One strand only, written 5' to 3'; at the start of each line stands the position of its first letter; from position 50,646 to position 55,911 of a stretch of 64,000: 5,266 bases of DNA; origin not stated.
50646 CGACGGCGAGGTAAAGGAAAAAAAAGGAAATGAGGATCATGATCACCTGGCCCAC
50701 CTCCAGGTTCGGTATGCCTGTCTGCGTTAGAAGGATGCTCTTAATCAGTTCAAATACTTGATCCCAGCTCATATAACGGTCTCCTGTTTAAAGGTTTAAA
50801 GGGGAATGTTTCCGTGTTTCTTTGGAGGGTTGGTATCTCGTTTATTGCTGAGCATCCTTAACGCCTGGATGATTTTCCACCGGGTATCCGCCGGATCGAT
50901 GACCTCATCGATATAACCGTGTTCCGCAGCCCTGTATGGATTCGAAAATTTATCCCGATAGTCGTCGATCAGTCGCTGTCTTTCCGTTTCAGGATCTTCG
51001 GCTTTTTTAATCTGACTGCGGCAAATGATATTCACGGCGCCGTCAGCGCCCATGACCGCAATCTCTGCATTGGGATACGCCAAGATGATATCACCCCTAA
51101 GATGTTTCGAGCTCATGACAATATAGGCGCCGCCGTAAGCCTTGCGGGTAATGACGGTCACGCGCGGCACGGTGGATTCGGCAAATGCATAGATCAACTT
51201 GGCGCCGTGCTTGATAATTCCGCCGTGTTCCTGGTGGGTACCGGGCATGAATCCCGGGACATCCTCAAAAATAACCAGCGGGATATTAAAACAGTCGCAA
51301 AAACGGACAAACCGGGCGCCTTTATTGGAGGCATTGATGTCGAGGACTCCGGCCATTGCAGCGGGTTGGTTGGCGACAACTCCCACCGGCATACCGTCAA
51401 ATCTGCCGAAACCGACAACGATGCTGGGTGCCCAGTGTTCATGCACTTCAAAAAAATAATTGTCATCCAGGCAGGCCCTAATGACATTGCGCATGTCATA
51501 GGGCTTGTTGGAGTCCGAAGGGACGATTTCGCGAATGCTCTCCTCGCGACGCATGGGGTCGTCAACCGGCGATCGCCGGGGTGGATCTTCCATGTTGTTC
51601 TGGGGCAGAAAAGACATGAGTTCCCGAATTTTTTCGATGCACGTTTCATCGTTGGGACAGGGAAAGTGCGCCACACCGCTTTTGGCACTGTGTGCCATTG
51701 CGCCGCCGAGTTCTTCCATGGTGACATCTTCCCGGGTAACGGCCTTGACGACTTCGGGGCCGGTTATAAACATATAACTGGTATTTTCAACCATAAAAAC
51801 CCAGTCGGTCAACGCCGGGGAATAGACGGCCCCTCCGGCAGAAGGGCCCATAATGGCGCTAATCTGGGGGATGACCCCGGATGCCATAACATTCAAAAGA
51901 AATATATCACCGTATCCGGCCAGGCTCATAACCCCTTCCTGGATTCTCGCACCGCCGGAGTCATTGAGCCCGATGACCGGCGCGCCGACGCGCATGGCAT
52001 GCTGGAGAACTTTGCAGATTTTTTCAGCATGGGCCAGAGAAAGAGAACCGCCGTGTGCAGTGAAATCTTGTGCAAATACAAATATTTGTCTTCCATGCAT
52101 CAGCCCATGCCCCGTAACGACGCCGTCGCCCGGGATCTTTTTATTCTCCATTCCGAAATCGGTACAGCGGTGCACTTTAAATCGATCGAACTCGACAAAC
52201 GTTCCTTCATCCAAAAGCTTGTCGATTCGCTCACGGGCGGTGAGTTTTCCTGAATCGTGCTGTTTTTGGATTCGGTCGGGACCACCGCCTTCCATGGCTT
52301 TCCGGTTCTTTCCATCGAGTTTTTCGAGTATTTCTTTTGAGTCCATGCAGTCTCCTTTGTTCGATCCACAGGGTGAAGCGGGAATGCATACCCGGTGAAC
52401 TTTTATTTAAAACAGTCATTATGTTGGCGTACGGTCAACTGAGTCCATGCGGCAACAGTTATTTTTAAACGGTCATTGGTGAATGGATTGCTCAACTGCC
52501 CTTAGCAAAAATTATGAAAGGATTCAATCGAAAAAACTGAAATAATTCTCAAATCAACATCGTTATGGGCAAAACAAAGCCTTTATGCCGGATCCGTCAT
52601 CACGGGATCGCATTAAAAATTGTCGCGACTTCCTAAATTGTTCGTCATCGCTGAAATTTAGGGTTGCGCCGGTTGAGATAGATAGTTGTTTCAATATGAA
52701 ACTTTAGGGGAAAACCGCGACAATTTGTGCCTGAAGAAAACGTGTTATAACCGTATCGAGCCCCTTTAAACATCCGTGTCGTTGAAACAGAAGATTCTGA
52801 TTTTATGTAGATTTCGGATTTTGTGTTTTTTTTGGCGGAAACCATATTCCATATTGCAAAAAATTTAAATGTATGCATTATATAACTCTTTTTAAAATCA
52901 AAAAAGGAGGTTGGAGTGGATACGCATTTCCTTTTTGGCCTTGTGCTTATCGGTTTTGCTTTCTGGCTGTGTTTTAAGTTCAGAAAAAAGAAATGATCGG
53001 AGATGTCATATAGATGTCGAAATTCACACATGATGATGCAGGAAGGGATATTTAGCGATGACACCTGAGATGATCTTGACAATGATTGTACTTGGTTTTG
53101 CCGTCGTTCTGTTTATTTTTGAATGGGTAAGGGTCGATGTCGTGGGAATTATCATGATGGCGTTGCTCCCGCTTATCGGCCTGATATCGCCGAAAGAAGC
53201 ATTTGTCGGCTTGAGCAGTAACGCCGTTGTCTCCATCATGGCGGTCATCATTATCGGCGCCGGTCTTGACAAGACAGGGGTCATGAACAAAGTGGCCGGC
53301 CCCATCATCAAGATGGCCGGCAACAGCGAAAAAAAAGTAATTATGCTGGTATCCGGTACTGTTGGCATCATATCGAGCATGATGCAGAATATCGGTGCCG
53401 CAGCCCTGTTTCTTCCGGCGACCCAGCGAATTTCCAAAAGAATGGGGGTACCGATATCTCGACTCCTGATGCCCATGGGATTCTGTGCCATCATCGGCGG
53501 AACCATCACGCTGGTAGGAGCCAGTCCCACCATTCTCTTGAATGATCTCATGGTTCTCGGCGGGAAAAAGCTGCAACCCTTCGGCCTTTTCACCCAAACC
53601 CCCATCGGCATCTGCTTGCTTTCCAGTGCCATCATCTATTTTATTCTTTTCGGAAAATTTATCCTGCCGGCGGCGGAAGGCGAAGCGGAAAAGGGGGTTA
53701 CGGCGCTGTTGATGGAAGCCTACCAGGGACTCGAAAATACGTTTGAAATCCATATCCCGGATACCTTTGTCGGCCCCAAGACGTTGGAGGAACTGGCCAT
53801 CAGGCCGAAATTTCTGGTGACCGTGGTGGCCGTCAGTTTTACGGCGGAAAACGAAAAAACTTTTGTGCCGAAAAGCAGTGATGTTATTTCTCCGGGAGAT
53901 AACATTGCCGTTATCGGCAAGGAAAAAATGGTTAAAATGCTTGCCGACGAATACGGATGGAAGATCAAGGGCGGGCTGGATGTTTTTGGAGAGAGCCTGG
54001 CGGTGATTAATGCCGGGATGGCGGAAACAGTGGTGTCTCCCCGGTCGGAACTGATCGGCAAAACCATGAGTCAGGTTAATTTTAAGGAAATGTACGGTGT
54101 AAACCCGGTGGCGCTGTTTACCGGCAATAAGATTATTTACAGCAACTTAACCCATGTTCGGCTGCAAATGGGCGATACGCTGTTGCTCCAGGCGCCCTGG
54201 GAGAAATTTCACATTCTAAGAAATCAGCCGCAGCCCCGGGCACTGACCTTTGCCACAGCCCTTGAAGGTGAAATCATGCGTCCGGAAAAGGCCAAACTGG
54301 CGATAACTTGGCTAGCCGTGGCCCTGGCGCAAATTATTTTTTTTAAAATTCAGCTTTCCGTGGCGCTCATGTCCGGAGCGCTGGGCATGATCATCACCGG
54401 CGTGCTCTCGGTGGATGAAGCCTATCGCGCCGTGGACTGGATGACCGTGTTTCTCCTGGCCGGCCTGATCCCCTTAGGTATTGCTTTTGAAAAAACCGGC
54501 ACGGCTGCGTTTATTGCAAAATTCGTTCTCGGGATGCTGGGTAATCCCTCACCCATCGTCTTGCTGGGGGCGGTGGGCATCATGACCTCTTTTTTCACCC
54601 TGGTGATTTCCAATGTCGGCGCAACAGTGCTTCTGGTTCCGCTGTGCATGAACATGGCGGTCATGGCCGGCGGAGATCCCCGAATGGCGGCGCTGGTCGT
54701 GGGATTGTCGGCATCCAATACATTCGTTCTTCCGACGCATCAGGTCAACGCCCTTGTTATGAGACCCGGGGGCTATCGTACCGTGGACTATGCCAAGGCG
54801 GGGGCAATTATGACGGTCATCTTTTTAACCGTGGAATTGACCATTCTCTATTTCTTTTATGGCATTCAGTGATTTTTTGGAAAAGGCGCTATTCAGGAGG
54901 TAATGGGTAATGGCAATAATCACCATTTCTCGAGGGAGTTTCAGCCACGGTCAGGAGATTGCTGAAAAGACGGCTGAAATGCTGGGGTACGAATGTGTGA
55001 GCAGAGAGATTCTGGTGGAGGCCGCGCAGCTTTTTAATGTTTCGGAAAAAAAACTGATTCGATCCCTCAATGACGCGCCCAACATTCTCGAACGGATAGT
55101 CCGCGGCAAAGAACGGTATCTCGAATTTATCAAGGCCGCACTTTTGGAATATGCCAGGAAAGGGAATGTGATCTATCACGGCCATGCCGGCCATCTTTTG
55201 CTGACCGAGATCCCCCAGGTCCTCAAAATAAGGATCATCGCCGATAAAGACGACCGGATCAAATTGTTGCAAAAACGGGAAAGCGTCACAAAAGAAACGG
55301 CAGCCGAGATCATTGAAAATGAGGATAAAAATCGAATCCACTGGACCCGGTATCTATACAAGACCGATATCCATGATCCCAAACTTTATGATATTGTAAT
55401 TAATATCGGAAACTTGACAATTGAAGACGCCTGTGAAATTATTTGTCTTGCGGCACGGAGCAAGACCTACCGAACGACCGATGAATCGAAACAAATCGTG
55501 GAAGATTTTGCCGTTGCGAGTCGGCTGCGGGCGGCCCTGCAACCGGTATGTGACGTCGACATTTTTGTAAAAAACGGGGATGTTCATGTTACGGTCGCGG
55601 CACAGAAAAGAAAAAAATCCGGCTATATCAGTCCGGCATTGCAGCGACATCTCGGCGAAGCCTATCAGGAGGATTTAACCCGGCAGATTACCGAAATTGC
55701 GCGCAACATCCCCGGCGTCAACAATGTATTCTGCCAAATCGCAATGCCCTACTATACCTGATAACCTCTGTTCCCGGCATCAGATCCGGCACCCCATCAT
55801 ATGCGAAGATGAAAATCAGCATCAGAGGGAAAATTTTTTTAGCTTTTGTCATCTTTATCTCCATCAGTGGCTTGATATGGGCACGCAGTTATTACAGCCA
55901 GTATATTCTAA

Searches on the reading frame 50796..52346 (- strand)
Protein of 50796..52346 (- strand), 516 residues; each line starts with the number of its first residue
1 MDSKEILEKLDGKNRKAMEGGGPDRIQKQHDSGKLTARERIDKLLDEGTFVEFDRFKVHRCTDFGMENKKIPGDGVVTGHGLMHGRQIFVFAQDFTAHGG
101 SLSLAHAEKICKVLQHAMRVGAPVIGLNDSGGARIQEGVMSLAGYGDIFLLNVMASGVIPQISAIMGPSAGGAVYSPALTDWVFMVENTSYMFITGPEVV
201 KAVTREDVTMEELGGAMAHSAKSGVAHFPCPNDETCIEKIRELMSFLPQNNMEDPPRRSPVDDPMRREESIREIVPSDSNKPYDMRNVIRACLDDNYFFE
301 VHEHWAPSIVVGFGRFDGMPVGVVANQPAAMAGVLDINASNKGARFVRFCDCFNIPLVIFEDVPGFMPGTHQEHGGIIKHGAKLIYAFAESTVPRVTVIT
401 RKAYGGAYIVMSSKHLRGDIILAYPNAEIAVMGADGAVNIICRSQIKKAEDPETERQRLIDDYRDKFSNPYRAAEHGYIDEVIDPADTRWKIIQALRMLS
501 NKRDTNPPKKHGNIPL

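Call 11: search_protein_families(library=pfam, proteins=[window:50796-52346:-], max_evalue=0.001)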
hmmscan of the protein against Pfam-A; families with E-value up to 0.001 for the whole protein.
window:50796-52346:- (516 aa): 2 families
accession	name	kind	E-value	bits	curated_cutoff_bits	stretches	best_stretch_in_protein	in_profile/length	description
PF01039.27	Carboxyl_trans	-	4.3e-197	656.1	22.3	1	28-514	1-493/493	Carboxyl transferase domain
PF03255.19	ACCA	-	3.4e-11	43.3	23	1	307-450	92-239/310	Acetyl co-enzyme A carboxylase carboxyltransferase-like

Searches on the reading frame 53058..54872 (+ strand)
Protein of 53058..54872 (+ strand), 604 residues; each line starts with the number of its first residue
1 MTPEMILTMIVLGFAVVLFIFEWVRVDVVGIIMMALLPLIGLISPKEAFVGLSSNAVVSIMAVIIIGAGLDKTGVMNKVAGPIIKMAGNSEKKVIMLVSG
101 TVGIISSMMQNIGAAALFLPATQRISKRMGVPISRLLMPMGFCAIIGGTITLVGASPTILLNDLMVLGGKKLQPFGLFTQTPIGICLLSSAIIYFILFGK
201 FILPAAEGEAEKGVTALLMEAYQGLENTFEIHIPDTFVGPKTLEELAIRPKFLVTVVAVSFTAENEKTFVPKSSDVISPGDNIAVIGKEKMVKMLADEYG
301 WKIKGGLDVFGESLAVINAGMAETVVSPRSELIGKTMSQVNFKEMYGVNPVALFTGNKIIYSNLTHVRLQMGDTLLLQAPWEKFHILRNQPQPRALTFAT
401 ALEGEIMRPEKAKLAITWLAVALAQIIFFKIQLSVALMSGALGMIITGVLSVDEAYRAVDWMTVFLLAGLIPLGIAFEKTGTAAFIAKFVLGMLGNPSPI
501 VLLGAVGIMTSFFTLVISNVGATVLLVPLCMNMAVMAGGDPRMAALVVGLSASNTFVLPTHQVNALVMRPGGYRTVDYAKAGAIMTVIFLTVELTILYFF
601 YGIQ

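Call 11: search_protein_families(library=pfam, proteins=[window:53058-54872:+], max_evalue=0.001)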
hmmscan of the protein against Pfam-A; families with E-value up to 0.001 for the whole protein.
window:53058-54872:+ (604 aa): 2 families
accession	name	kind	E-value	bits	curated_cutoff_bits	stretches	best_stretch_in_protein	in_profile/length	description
PF03600.22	CitMHS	-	2.4e-73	247.6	31.9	1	16-549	1-336/336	Citrate transporter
PF02080.26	TrkA_C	-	2e-16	60.1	27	2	322-382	2-61/71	TrkA-C domain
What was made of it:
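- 53058..54872 (+): CitMHS/TrkA_C anion permease, first gene of the permease-kinase-activator string. Pfam (call 11).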

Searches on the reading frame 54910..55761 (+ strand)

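Call 22: search_protein_families(library=pfam, proteins=[window:54910-55761:+], max_evalue=0.01)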
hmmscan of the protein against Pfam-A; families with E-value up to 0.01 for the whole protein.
window:54910-55761:+ (283 aa): 1 family
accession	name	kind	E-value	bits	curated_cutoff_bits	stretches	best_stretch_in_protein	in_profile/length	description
PF13189.12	Cytidylate_kin2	-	1.1e-39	136.8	28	1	3-166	1-174/176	Cytidylate kinase-like family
